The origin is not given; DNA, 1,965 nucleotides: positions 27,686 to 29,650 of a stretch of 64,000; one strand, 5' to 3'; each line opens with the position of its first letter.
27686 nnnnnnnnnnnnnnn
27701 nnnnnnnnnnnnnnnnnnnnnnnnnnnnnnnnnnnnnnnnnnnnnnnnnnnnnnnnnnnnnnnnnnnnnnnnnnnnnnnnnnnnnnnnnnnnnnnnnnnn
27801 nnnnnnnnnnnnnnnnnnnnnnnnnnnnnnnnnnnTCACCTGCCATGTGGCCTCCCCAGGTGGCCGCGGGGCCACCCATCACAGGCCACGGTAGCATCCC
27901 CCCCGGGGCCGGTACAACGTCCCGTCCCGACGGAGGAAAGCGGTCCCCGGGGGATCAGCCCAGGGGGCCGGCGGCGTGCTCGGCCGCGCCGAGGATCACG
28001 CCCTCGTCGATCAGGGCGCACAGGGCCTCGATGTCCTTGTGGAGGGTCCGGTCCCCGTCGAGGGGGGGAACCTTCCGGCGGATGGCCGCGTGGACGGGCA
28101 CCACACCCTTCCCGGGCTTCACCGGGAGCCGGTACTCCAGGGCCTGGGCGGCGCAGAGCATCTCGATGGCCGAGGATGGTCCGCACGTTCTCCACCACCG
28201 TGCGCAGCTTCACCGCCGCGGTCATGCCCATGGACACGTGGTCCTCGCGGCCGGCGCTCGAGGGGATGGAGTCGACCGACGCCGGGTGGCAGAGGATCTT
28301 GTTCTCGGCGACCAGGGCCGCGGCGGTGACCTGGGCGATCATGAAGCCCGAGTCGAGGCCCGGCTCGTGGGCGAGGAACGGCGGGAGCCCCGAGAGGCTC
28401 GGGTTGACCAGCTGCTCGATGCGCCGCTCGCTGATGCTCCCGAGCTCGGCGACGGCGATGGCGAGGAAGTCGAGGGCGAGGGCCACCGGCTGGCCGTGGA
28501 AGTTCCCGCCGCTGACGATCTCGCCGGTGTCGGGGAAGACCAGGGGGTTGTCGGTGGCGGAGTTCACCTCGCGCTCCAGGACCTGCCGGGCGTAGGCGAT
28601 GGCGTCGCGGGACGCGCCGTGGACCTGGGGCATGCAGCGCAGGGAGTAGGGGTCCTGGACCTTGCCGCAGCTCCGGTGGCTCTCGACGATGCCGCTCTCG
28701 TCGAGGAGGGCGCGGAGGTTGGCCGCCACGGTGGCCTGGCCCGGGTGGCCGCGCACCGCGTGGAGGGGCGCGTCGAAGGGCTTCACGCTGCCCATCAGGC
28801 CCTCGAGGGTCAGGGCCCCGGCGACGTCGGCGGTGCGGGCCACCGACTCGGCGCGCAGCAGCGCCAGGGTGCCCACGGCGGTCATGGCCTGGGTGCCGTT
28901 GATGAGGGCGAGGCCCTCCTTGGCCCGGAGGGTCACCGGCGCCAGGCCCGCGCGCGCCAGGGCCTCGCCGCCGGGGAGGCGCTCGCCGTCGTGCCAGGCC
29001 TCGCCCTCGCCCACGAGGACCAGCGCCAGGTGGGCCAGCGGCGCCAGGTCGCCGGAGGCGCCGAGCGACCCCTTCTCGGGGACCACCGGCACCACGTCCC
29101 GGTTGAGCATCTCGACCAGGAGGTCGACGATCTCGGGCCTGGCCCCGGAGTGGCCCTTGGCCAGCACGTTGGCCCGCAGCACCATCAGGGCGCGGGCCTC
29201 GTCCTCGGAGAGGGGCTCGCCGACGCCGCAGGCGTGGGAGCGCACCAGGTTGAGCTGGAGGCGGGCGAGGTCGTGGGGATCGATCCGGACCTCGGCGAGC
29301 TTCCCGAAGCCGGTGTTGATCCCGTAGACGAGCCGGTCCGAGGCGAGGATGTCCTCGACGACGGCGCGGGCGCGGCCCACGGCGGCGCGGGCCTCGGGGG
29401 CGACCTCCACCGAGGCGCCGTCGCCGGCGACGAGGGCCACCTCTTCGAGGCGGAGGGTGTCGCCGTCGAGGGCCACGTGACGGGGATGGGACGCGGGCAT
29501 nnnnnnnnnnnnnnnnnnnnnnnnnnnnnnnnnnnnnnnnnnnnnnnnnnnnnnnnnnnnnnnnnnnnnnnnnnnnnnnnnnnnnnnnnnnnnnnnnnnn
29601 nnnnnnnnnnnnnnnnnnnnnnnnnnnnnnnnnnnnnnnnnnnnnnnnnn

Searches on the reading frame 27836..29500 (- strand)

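Call 69: search_protein_families(library=pfam, proteins=[window:27836-29500:-], max_evalue=0.00001)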
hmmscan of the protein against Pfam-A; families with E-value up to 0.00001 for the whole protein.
window:27836-29500:- (554 aa): 1 family
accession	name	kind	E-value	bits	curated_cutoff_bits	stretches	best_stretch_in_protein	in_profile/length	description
PF00221.24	Lyase_aromatic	-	8.5e-200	664.8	27.3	1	16-444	1-434/466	Aromatic amino acid lyase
